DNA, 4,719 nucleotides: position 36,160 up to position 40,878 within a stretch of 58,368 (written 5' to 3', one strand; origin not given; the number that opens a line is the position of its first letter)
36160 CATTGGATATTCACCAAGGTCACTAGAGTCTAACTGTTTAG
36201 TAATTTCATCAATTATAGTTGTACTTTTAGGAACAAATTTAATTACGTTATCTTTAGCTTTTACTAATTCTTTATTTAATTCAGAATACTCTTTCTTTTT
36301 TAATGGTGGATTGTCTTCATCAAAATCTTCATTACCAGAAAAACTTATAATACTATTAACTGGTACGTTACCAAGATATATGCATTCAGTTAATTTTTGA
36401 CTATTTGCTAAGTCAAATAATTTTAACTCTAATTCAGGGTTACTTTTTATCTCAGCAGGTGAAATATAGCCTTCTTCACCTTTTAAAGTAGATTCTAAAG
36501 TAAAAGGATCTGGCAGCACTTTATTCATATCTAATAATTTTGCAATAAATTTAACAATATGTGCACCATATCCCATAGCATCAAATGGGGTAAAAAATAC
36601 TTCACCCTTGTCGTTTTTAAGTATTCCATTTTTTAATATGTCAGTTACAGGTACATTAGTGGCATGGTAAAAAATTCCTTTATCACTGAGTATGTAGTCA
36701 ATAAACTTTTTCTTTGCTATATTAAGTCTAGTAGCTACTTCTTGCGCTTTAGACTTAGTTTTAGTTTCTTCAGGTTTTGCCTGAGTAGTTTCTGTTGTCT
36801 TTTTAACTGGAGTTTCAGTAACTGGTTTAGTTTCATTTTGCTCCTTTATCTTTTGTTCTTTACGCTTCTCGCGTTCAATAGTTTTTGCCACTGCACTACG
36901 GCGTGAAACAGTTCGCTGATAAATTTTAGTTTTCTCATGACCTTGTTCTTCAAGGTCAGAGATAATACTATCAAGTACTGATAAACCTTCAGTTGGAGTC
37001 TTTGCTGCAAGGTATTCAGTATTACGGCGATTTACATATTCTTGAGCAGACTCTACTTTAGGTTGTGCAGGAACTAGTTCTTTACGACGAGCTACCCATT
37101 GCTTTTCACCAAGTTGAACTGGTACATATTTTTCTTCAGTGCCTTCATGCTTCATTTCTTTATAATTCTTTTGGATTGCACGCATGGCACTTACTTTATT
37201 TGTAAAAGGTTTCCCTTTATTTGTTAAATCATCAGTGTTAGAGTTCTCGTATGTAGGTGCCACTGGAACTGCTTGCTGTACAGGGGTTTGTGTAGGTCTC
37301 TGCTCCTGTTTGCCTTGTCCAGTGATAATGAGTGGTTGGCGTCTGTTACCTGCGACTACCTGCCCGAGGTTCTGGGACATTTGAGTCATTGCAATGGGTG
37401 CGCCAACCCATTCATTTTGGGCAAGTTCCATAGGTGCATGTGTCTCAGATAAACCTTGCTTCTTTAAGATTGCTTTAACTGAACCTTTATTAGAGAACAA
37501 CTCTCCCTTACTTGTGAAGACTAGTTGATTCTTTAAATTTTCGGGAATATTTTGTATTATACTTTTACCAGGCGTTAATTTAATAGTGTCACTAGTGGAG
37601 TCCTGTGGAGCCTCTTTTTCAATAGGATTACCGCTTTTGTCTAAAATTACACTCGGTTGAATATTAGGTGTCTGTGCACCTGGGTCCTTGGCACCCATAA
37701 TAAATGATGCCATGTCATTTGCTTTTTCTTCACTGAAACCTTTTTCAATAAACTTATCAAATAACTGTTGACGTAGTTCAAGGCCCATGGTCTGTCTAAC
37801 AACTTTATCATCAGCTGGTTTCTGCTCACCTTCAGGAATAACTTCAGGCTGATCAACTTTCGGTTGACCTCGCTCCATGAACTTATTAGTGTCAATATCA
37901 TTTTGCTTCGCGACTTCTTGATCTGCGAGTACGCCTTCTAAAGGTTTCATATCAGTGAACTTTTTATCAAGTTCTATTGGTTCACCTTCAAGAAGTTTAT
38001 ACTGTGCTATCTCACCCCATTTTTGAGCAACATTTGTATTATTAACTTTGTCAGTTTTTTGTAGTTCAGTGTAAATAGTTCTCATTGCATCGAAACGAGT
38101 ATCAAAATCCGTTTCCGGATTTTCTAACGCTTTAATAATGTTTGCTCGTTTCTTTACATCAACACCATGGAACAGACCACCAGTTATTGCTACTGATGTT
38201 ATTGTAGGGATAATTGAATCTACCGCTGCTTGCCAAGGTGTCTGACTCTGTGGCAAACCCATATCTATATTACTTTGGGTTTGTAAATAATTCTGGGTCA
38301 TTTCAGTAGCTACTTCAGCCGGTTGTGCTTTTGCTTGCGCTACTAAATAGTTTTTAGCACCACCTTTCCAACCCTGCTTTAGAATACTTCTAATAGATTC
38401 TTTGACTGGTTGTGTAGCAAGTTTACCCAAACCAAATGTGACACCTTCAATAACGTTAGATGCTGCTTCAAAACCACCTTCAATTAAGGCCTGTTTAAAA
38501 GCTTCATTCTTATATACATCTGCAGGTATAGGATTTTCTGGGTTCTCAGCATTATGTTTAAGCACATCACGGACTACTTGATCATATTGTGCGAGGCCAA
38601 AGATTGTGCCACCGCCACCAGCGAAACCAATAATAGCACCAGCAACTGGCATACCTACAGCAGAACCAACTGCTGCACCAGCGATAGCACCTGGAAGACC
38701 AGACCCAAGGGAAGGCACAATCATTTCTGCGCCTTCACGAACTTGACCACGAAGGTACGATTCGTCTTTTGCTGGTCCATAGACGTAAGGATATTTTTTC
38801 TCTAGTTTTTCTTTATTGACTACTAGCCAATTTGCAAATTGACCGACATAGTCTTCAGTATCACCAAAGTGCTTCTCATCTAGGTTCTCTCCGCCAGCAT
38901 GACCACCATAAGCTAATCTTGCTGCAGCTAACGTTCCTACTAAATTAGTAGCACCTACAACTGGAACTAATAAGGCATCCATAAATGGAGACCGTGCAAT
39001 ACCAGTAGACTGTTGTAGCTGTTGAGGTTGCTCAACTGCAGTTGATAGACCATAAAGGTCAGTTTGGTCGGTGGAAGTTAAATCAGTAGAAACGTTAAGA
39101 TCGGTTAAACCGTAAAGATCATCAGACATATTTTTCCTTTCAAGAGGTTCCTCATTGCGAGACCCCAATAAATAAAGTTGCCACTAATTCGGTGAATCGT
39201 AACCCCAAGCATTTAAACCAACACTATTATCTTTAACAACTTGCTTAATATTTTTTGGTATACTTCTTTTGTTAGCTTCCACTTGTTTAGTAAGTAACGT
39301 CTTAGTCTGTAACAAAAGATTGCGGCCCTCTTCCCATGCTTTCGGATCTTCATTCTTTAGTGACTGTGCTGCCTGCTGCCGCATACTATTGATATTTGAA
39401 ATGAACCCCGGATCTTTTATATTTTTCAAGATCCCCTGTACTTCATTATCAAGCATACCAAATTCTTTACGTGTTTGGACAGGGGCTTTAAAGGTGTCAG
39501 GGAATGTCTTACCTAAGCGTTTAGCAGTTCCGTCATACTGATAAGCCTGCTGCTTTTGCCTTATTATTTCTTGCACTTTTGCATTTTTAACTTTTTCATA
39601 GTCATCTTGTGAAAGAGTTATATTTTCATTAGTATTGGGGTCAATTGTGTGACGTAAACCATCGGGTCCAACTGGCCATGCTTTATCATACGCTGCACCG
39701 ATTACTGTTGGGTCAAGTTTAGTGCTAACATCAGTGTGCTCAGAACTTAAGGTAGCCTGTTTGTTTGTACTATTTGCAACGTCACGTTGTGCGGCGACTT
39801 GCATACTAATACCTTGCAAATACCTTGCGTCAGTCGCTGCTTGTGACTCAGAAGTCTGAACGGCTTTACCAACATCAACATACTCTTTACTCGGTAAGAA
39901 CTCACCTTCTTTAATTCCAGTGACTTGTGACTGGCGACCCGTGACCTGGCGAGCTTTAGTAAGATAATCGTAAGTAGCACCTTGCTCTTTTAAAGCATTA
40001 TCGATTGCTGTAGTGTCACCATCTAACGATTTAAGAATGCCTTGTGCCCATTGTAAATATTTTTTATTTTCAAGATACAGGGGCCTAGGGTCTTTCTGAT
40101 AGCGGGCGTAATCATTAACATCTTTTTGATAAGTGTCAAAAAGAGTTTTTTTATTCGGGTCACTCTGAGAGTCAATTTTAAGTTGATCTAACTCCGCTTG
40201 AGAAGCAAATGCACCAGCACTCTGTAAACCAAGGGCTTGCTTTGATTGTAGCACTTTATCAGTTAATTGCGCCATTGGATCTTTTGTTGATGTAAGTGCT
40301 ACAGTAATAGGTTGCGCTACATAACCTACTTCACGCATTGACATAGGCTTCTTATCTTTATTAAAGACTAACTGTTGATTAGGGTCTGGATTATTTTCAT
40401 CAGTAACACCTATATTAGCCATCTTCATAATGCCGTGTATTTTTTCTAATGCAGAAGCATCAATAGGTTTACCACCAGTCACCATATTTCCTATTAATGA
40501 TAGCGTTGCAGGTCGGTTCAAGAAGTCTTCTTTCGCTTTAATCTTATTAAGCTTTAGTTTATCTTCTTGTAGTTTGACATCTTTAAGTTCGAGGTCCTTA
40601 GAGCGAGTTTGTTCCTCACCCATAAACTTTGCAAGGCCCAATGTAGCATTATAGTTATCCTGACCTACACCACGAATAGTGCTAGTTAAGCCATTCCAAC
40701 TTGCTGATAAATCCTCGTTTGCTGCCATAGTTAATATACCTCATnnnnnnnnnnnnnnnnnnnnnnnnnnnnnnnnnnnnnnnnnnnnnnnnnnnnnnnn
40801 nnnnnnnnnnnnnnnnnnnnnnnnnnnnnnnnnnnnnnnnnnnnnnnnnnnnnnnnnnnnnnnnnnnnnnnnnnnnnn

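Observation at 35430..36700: Two tandem ADP-ribosyltransferase-like modules inside the giant protein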

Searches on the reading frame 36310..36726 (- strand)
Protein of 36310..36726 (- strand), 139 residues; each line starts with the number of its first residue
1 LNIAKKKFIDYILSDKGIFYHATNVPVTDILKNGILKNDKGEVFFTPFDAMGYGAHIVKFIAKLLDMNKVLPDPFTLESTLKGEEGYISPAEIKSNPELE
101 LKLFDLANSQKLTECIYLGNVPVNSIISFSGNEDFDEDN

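Call 9: search_protein_families(library=pfam, proteins=[window:36310-36726:-], max_evalue=10)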
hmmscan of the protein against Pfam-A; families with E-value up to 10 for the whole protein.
seq(139 aa): 0 families

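Call 18: search_solved_structures(query=A1, max_evalue=10, show_alignments=3)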
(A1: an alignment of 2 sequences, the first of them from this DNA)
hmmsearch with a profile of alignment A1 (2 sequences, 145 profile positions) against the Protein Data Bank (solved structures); distinct sequences matched with E-value up to 10: 0.
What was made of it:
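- Tried and rejected: Nothing (call 18).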

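Call 20: search_protein_representatives(alignment_id=A1)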
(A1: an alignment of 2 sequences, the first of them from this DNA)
Query: 2 sequences, 145 profile positions. Proteins with E-value up to 0.001 (for the whole library): 3; up to 1e-10: 1; up to 1e-30: 0. The best 3 are listed.
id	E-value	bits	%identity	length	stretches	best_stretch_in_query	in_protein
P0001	2.2e-15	73.4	-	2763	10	83-140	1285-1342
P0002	1.1e-05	41.9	-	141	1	8-135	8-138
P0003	2.2e-04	37.7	-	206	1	17-138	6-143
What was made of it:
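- The exhaustive search with their own profile found only two true relatives, at 1e-5 and 2e-4 (call 20).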

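Call 22: search_protein_families(library=pfam, proteins=[P0002, P0003], max_evalue=10)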
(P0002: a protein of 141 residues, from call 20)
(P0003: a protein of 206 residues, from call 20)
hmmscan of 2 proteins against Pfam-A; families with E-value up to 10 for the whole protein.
P0002 (141 aa): 2 families
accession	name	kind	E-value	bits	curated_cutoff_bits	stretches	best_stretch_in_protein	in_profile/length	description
PF01885.22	PTS_2-RNA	-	0.0041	17.6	26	1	14-42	95-125/177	RNA 2'-phosphotransferase, Tpt1 / KptA family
PF00644.27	PARP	-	0.011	15.7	26.7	1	13-64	46-104/199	Poly(ADP-ribose) polymerase catalytic domain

P0003 (206 aa): 2 families
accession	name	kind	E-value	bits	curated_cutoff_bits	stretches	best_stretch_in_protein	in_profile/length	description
PF01885.22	PTS_2-RNA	-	0.0013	19.3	26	1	3-32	98-127/177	RNA 2'-phosphotransferase, Tpt1 / KptA family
PF00644.27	PARP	-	0.0024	17.9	26.7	1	6-69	50-113/199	Poly(ADP-ribose) polymerase catalytic domain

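Call 23: search_solved_structures(query=P0003, max_evalue=10, show_alignments=2)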
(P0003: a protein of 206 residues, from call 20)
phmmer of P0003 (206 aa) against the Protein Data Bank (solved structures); distinct sequences matched with E-value up to 10: 1.
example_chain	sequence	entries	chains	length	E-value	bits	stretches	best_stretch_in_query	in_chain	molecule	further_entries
2l8k_A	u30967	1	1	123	0.57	13.1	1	85-136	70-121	Non-structural protein 7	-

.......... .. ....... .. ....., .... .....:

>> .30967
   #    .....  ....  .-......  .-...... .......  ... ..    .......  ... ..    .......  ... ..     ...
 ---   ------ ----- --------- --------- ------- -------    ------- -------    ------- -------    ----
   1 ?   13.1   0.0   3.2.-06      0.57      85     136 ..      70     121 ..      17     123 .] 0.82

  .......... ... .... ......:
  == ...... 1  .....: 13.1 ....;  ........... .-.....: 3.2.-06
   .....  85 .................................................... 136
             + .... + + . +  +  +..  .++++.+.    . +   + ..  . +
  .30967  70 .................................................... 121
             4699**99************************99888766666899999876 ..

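Call 25: find_homologous_proteins(query=A2, max_evalue=0.01)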
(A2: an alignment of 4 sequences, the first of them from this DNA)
Query A2 (4 sequences) (135 aa, profile of the alignment): 14 proteins with E <= 0.01 among 1218 candidates.
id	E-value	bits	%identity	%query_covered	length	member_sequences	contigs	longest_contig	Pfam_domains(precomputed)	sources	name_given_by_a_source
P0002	8.6e-50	187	25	88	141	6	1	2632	-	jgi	jgi:hypothetical protein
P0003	6.6e-48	180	21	65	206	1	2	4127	-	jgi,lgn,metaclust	metaclust:\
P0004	1.5e-13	69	-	-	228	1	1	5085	-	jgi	jgi:hypothetical protein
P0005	3.2e-13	68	-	-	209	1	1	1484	-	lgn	-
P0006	2.3e-12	65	38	12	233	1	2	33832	-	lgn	-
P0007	4.5e-12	64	-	-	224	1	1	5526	-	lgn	-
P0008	4.3e-11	61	-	-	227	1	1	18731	-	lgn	-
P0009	4.5e-10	58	24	80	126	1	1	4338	-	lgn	-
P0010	1.4e-9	56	-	-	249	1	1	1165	-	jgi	jgi:hypothetical protein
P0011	5.5e-9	54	-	-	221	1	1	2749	-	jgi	jgi:hypothetical protein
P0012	8.4e-9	54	-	-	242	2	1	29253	-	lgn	-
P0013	1.0e-4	40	33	13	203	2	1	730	-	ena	-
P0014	4.0e-4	38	-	-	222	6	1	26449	-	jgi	-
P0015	5.9e-4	38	21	10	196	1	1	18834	-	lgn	-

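Call 49: predict_structure(alignment_id=A5)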
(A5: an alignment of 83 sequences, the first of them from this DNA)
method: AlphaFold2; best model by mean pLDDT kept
length: 135 residues; sequences in the alignment: 83
mean_pLDDT: 88.3   pTM: 0.81
mean pLDDT of the five models: 88.3, 88.1, 88.0, 87.7, 87.3
residues with pLDDT >= 90: 88; 70-90: 38; 50-70: 8; < 50: 1
segments of 3 or more residues with pLDDT < 50: none
pLDDT, mean of each block of 10 residues (from residue 1): 93 89 94 95 88 90 95 79 73 91 90 93 93 57
secondary structure, 60 per line:
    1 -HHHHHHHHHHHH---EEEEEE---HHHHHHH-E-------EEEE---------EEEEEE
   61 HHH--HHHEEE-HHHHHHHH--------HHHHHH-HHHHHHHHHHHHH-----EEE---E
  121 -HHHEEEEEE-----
elements in order: H2-13 E17-22 H26-32 E42-45 E55-60 E69-71 H73-80 H89-94 H96-108 E114-116 E125-130
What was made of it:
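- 36319..36723 (-): ART-fold module 1 (aa 816-950); configuration His835 / Phe858 / Glu928. The AlphaFold2 model has pLDDT 88.3 and pTM 0.81, with six strands (call 49).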

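Call 51: fold_search(model_id=the predicted structure, library=pdb)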
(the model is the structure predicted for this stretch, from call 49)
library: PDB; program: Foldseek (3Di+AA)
matches with E <= 10: 220; with E <= 0.001: 3
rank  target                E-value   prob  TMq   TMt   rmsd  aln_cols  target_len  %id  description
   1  4z9d_B                4.0e-04  1.00  0.45  0.36   8.5       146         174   11  EcPltA (released 2016-10-12)
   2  4z9d_C                7.4e-04  1.00  0.48  0.38   7.7       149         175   10  EcPltA (released 2016-10-12)
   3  4z9d_A                8.4e-04  1.00  0.48  0.38   7.8       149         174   10  EcPltA (released 2016-10-12)
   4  7ski_A                4.2e-03  0.99  0.45  0.35   8.3       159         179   12  Pertussis toxin in complex with PJ34 (released 2022-04-13)
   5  7ski_B                6.3e-03  0.99  0.47  0.37   8.8       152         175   10  Pertussis toxin in complex with PJ34 (released 2022-04-13)
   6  8tfi                  1.0e-02  1.00  0.46  0.36   3.9       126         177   14  tRNA 2'-phosphotransferase (Tpt1) from Pyrococcus horikoshii (released 2023-11-08)
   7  6ro0_G                1.0e-02  0.97  0.44  0.29   7.6       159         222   12  CRYSTAL STRUCTURE OF GENETICALLY DETOXIFIED PERTUSSIS TOXIN GDPT. (released 2020-06-03)
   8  8tg4_A                1.0e-02  0.97  0.37  0.29   9.3       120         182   16  tRNA 2'-phosphotransferase (Tpt1) from Aeropyrum pernix in complex with ADP-ribose-2"-phosphate and 2'-OH RNA (released 2023-11-08)
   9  7sne_A                1.1e-02  0.92  0.42  0.33   9.6       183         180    9  Pertussis toxin S1 subunit bound to BaAD (released 2022-04-13)
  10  9ldi                  1.1e-02  0.90  0.35  0.27   9.5       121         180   16  The complex structure of TkoKptA/2',3',5'-p-A (released 2025-11-12)
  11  8tg6                  1.2e-02  1.00  0.46  0.35   4.1       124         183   14  tRNA 2'-phosphotransferase (Tpt1) from Aeropyrum pernix in complex with sulfate anions (released 2023-11-08)
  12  7sky_A                1.2e-02  0.97  0.45  0.35   8.3       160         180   12  Pertussis toxin S1 bound to NAD+ (released 2022-04-13)
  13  8s2m_B                1.6e-02  0.98  0.44  0.46   5.7       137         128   12  Xenorhabdus bovienii Rhs C-terminal toxin TreX complex with TriX immunity protein (released 2024-12-04)
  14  8tg3                  2.1e-02  0.93  0.38  0.28   9.2       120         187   16  tRNA 2'-phosphotransferase (Tpt1) from Aeropyrum pernix in complex with ADP-ribose-1" -phosphate (released 2023-11-08)
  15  6ro0_A                2.4e-02  0.94  0.44  0.29   7.5       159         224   12  CRYSTAL STRUCTURE OF GENETICALLY DETOXIFIED PERTUSSIS TOXIN GDPT. (released 2020-06-03)
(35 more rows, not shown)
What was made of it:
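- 36319..36723 (-): Foldseek against the PDB finds EcPltA (4e-4), pertussis S1, Tpt1, TreX, cholera toxin, scabin and DarT (call 51).
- Module 1's best structural matches are protein-targeting toxins (call 51).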

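Call 57: find_encoding_contigs(protein=P0014, flank=7000, max_places=1)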
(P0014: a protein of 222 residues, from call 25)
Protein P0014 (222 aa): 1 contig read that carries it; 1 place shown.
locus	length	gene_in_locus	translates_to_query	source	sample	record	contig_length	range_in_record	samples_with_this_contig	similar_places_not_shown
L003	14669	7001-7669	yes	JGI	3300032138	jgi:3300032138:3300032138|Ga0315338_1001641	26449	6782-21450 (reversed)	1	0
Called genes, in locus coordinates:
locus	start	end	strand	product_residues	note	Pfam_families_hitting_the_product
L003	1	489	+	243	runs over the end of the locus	PF13365:Trypsin_2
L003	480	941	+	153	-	PF00293:NUDIX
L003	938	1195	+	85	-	-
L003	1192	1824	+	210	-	-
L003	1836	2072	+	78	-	-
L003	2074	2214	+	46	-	-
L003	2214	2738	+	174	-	-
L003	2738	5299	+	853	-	-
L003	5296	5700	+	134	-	PF03061:4HBT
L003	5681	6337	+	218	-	PF00578:AhpC-TSA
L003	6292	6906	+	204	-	-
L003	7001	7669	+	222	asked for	-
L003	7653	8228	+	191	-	-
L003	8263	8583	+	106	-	-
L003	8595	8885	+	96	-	-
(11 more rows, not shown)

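Call 60: search_protein_families(library=ncbifam, proteins=[P0006, P0002], max_evalue=0.1)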
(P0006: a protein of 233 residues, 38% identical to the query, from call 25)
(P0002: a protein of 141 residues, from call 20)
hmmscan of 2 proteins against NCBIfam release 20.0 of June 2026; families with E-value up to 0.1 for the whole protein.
P0006 (233 aa): 2 families
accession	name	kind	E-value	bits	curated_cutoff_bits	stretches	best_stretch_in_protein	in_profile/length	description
NF002013.0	PRK00819.1-2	equivalog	0.0017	17.9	231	1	3-23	98-118/183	RNA 2'-phosphotransferase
NF002014.0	PRK00819.1-4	equivalog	0.013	15.4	239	1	2-26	98-122/182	RNA 2'-phosphotransferase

P0002 (141 aa): 3 families
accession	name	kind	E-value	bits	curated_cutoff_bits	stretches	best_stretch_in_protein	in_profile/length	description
NF002013.0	PRK00819.1-2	equivalog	0.0069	15.9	231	1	13-40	92-119/183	RNA 2'-phosphotransferase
NF002014.0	PRK00819.1-4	equivalog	0.01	15.7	239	1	17-39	97-119/182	RNA 2'-phosphotransferase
NF002015.0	PRK00819.1-5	equivalog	0.097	12.2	279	0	10-83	115-182/210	RNA 2'-phosphotransferase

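Call 84: find_related_loci(query=A2, collection=viral_contigs, flank=5000)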
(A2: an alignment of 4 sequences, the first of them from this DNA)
Query A2 (135 aa) in viral_contigs; peptide patterns used: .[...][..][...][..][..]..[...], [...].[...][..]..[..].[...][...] (x = any residue, [..] = any of these).
306 stretches matched a pattern, but none encodes a relative of the query by tblastn (E <= 1e-3).

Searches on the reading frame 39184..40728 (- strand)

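Call 16: search_protein_families(library=phrogs, proteins=[window:39184-40728:-], max_evalue=0.001)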
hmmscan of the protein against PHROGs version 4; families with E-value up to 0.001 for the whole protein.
window:39184-40728:- (514 aa): 0 families

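Call 19: search_protein_families(library=pfam, proteins=[window:39184-40728:-], max_evalue=0.01)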
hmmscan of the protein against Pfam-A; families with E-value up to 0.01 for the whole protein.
window:39184-40728:- (514 aa): 0 families

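Call 60: search_protein_families(library=ncbifam, proteins=[window:39184-40728:-], max_evalue=0.1)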
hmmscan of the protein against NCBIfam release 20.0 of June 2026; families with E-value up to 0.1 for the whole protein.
window:39184-40728:- (514 aa): 2 families
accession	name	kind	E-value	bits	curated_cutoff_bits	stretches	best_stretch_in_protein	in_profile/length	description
TIGR03495.1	phage_LysB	equivalog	0.0073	16.6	92.75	1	142-232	11-102/135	Rz-like lysis system protein LysB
NF003396.0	PRK04598.1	equivalog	0.064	13.7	121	0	15-63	22-68/81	Sec-independent protein translocase subunit TatA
